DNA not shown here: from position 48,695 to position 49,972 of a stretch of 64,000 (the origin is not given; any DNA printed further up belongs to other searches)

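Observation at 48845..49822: ACT-less aspartokinase core heads the lysS-containing operon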

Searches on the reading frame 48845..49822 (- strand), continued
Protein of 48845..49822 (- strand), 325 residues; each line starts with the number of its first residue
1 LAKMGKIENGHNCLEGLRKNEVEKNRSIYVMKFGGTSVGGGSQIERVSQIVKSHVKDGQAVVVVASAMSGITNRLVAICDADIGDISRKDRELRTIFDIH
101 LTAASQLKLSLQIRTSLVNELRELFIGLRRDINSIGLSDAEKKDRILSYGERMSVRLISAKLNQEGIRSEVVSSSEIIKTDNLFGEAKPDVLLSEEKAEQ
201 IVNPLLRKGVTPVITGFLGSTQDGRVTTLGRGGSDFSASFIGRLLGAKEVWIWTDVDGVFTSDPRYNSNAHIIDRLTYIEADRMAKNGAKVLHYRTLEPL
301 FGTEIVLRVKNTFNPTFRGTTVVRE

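Call 100: search_protein_families(library=ncbifam, proteins=[L092:2742-3797:+, L001:4722-6185:+, L004:13315-14370:+, L091:8724-9707:-, L001:10954-11823:+, L090:7519-8658:+, L092:8214-9734:-, L089:1010-2212:+, L089:1-1002:+], max_evalue=0.00001)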
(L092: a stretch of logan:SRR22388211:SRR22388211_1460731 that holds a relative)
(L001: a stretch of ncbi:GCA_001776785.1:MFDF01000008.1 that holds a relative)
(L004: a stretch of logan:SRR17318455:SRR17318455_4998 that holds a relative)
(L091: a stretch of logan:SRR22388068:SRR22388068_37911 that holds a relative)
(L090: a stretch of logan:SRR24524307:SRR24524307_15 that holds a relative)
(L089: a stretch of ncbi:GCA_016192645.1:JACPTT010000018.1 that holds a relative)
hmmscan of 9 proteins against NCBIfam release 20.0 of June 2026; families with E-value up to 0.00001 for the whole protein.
L092:2742-3797:+ (351 aa): 1 family
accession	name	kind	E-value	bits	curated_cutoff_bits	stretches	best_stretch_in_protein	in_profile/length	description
TIGR00652.1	DapF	equivalog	1.6e-21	77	114.65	1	51-349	24-263/270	diaminopimelate epimerase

L001:4722-6185:+ (487 aa): 7 families
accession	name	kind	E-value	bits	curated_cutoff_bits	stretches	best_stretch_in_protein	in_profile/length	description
NF011928.0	PRK15399.1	subfamily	9e-27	93.6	968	1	42-299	177-442/713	lysine decarboxylase LdcC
NF011929.0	PRK15400.1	subfamily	3.9e-26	91.6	1056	1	42-300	177-443/714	lysine decarboxylase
NF011603.0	PRK15029.1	equivalog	8.6e-20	70.6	1167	1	156-271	313-436/756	arginine decarboxylase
TIGR04301.1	ODC_inducible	exception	2.2e-19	69.2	1310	1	388-461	615-685/719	ornithine decarboxylase SpeF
NF010092.0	PRK13578.1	subfamily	3.1e-19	68.7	794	1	387-460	614-684/720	ornithine decarboxylase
TIGR04318.1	lacto_ODC_hypo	hypoth_equivalog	4.5e-15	55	950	0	163-267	271-387/695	putative ornithine decarboxylase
NF005990.0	PRK08114.1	equivalog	2.7e-06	26.4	634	1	154-224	145-210/395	cystathionine beta-lyase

L004:13315-14370:+ (351 aa): 0 families

L091:8724-9707:- (327 aa): 1 family
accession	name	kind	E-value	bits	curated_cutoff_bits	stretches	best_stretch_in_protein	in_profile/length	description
TIGR00639.1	PurN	equivalog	6.3e-11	42.2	150.1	1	162-278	63-168/192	phosphoribosylglycinamide formyltransferase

L001:10954-11823:+ (289 aa): 5 families
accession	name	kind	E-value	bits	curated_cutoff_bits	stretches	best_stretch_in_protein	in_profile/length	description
TIGR00587.1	nfo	subfamily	9.8e-72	241.5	129.65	1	4-285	3-277/279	deoxyribonuclease IV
NF002197.0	PRK01060.1-2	equivalog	2.5e-67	227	376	1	2-271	10-273/289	deoxyribonuclease IV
NF002199.0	PRK01060.1-4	equivalog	3.9e-61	206.6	315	1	3-269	3-263/282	deoxyribonuclease IV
NF002196.0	PRK01060.1-1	equivalog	1.3e-52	178.9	333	1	2-272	2-264/297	deoxyribonuclease IV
NF002198.0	PRK01060.1-3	equivalog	1.1e-25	90.7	244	1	3-252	4-223/253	deoxyribonuclease IV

L090:7519-8658:+ (379 aa): 32 families (the best 25 are shown)
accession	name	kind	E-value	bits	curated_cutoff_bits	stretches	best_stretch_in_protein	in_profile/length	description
TIGR01883.1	PepT-like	hypoth_equivalog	4.7e-60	203.5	274.25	1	5-376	1-359/361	peptidase T-like protein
NF003976.0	PRK05469.1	subfamily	2.6e-26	92.4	255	1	91-207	130-245/409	tripeptide aminopeptidase PepT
TIGR01910.1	DapE-ArgE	subfamily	2.6e-24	86.2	217.6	1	13-367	7-368/373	ArgE/DapE family deacylase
NF009920.0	PRK13381.1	subfamily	2.6e-24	85.8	293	1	91-188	133-228/412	peptidase T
NF010589.0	PRK13983.1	equivalog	1e-16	60.9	333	1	3-377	13-406/409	M20 family metallo-hydrolase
NF006399.0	PRK08651.1-2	equivalog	7.6e-16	58.1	381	1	3-377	3-401/405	succinyl-diaminopimelate desuccinylase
TIGR01882.1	peptidase-T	equivalog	1.9e-15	56.7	285.75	1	91-193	131-231/410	peptidase T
NF009557.0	PRK13009.1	equivalog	2.5e-15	56.5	284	1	178-375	184-369/377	succinyl-diaminopimelate desuccinylase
TIGR01246.1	dapE_proteo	equivalog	2.9e-14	52.9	361.8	1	35-377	25-367/370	succinyl-diaminopimelate desuccinylase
NF004788.0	PRK06133.1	subfamily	6.5e-13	48.4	349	1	4-203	44-246/417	glutamate carboxypeptidase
TIGR01902.1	dapE-lys-deAc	subfamily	2.2e-12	46.9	163.1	1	10-140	3-119/340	N-acetyl-ornithine/N-acetyl-lysine deacetylase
NF006365.0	PRK08588.1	subfamily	2.6e-12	46.8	289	1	6-372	9-372/383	succinyl-diaminopimelate desuccinylase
NF006403.0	PRK08652.1-1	equivalog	2.9e-12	46.3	427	1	1-368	4-338/354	acetylornithine deacetylase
TIGR01893.1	aa-his-dipept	subfamily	3.5e-12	45.8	343.75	1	2-158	2-161/478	beta-Ala-His dipeptidase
NF006596.0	PRK09133.1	subfamily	1.8e-11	43.3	349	1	53-209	91-260/474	hypothetical protein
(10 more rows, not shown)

L092:8214-9734:- (506 aa): 13 families
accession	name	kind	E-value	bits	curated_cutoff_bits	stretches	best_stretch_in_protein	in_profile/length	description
NF045689.1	BCarotKetCrtO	equivalog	1.8e-12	46.7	1000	1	4-46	5-47/563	beta-carotene ketolase CrtO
NF005560.0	PRK07233.1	equivalog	4.9e-12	45.4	252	1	4-41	2-39/435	hypothetical protein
NF045637.1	carotdesatCrtDProt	equivalog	2.4e-11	42.8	580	1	5-284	1-279/485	1-hydroxycarotenoid 3,4-desaturase CrtD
NF058655.1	CrtID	equivalog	3.6e-10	39.3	640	1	5-41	1-37/478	bifunctional phytoene desaturase/3,4-desaturase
TIGR02734.1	crtI_fam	subfamily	1.8e-09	36.8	238.1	1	5-41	1-37/504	phytoene desaturase family protein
TIGR02733.1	desat_CrtD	equivalog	3e-09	36.1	549.7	1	3-105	2-104/492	C-3',4' desaturase CrtD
TIGR02730.1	carot_isom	equivalog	1.9e-07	30.3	586.9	0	4-62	2-56/493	carotenoid isomerase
TIGR00292.1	TIGR00292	equivalog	6.1e-07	28.9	148.3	1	3-41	22-60/254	sulfide-dependent adenosine diphosphate thiazole synthase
TIGR03467.1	HpnE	equivalog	7.5e-07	28.8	283.05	1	5-43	1-39/430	hydroxysqualene dehydroxylase HpnE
NF009410.0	PRK12771.1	subfamily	1.7e-06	26.9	516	1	2-39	138-175/566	NAD(P)-binding protein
TIGR02032.1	GG-red-SF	subfamily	3.1e-06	27.1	158.8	0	5-37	3-35/297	geranylgeranyl reductase family protein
TIGR00562.1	proto_IX_ox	equivalog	6.1e-06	25.1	97.85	1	3-48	3-48/470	protoporphyrinogen oxidase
NF040505.1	ArsO_flavin_mono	equivalog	7.2e-06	25.7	425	0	4-41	2-39/346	ArsO family NAD(P)H-dependent flavin-containing monooxygenase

L089:1010-2212:+ (400 aa): 14 families
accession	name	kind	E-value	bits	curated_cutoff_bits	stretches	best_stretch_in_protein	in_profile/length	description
TIGR01825.1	gly_Cac_T_rel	subfamily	1.8e-159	530.6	535.4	1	22-400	18-385/385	BioF/Kbl family PLP-dependent acyltransferase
NF005394.0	PRK06939.1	equivalog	1.3e-141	471.9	460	1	22-399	26-396/397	glycine C-acetyltransferase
TIGR00858.1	bioF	equivalog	2.3e-119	398.4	426.45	1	24-387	8-361/365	8-amino-7-oxononanoate synthase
TIGR01822.1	2am3keto_CoA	equivalog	4.9e-112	374.7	493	1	21-400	21-393/393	glycine C-acetyltransferase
NF047600.1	SerpalmtaseCFB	equivalog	5.3e-105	351.3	640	1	23-399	29-394/395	serine palmitoyltransferase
TIGR01821.1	5aminolev_synth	equivalog_domain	5e-87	292.4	338.55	1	40-398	48-398/402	5-aminolevulinate synthase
NF047599.1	SerpalmtaseBetaP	equivalog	5.4e-84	282.1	500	1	32-397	38-393/394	serine palmitoyltransferase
NF047603.1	SerpalmtaseAlphaP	equivalog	8.2e-63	212.4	670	1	33-397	41-396/399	serine palmitoyltransferase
NF005526.0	PRK07179.1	equivalog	2.7e-52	177.7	428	1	37-398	54-400/407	alpha-hydroxyketone-type quorum-sensing autoinducer synthase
NF005697.0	PRK07505.1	subfamily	9.8e-50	169.3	342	1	9-390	19-395/405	hypothetical protein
NF004608.1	PRK05937.1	equivalog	9.9e-37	126.6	399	1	38-396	3-348/366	8-amino-7-oxononanoate synthase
NF041364.1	GntC_guanitoxin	equivalog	1.1e-07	31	415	0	198-357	157-323/356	guanitoxin biosynthesis PLP-dependent (S)-gamma-hydroxy-L-arginine cyclodehydratase GntC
NF005593.0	PRK07324.1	equivalog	1.8e-06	27.2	476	1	91-357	74-336/373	aminotransferase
NF006810.0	PRK09331.1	subfamily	7.9e-06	24.9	301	0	88-223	71-205/397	Sep-tRNA:Cys-tRNA synthetase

L089:1-1002:+ (333 aa): 20 families
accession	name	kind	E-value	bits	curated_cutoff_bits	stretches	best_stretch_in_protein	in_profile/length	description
TIGR00692.1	tdh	equivalog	8.4e-103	344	458.35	1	2-332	1-339/340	L-threonine 3-dehydrogenase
NF003808.0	PRK05396.1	equivalog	1e-101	340.2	380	1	2-331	3-338/341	L-threonine 3-dehydrogenase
NF041097.1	keto_inos_dh_IolM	equivalog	5.1e-51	173.5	450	1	10-332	38-388/389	scyllo-inosose 3-dehydrogenase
NF007489.0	PRK10083.1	equivalog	6.5e-43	147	376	1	2-331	3-335/339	Zn-dependent oxidoreductase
NF007375.0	PRK09880.1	equivalog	1.6e-41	142.2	469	1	23-321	26-330/344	L-idonate 5-dehydrogenase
NF010344.0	PRK13771.1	subfamily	1.3e-36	126.2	349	1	2-331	3-331/334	putative alcohol dehydrogenase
NF041172.1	AcrlCoa_red_Thmprot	equivalog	4e-31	108.2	500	1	2-331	3-332/334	acryloyl-CoA reductase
NF007642.0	PRK10309.1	equivalog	1.5e-30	106.7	550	1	8-331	8-344/347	galactitol-1-phosphate 5-dehydrogenase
TIGR03366.1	HpnZ_proposed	hypoth_equivalog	1.2e-22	80.5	328.1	1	20-275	1-275/315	putative phosphonate catabolism associated alcohol dehydrogenase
NF047908.1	AldhRedAhr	equivalog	1.2e-20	73.7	470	1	23-326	27-327/335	NADPH-dependent aldehyde reductase Ahr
TIGR03989.1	Rxyl_3153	subfamily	5.5e-20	72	440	2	119-325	139-362/370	NDMA-dependent alcohol dehydrogenase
NF006940.0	PRK09422.1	equivalog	2.8e-19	69.3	344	1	3-325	5-326/338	alcohol dehydrogenase AdhP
TIGR01202.1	bchC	equivalog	5.5e-18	65.1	291.25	1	3-330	5-306/308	chlorophyll synthesis pathway protein BchC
TIGR03451.1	mycoS_dep_FDH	equivalog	1.2e-17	63.8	512.9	2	149-326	164-351/358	S-(hydroxymethyl)mycothiol dehydrogenase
TIGR03201.1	dearomat_had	equivalog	3.1e-16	59.4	338.65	1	12-213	11-215/349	6-hydroxycyclohex-1-ene-1-carbonyl-CoA dehydrogenase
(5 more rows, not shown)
